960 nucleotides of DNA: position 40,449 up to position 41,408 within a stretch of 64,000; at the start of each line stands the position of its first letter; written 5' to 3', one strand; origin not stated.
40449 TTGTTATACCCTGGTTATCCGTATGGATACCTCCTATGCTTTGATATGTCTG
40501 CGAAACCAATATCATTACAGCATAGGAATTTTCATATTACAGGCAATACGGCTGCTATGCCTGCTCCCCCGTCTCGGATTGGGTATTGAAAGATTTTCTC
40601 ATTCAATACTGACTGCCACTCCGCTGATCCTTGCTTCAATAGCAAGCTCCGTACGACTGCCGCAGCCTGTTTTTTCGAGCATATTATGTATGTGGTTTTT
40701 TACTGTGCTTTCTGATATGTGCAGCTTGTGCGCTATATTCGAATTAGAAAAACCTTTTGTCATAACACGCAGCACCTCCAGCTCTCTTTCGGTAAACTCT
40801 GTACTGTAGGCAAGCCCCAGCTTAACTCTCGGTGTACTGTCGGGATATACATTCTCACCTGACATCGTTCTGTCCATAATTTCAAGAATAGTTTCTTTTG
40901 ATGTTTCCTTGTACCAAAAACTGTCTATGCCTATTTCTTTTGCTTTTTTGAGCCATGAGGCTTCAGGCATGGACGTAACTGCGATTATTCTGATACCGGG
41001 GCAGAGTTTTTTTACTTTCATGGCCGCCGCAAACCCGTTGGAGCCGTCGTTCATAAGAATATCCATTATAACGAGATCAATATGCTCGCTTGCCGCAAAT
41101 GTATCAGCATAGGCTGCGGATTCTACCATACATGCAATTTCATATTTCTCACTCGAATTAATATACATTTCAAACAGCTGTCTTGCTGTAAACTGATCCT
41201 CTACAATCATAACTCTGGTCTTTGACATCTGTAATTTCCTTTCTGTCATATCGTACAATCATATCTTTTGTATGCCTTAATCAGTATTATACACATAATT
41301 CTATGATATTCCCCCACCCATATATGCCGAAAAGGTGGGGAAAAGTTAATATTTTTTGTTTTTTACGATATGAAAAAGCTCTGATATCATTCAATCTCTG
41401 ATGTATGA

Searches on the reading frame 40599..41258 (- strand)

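Call 67: search_protein_families(library=pfam, proteins=[window:40599-41258:-], max_evalue=1e-8)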
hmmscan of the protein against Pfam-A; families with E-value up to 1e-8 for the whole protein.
window:40599-41258:- (219 aa): 2 families
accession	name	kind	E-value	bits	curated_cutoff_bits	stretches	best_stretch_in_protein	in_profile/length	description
PF00196.25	GerE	-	6.2e-19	67.8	23.5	1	155-208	3-56/57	Bacterial regulatory proteins, luxR family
PF00072.30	Response_reg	-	1.9e-14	54.2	30.2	1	16-127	1-109/111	Response regulator receiver domain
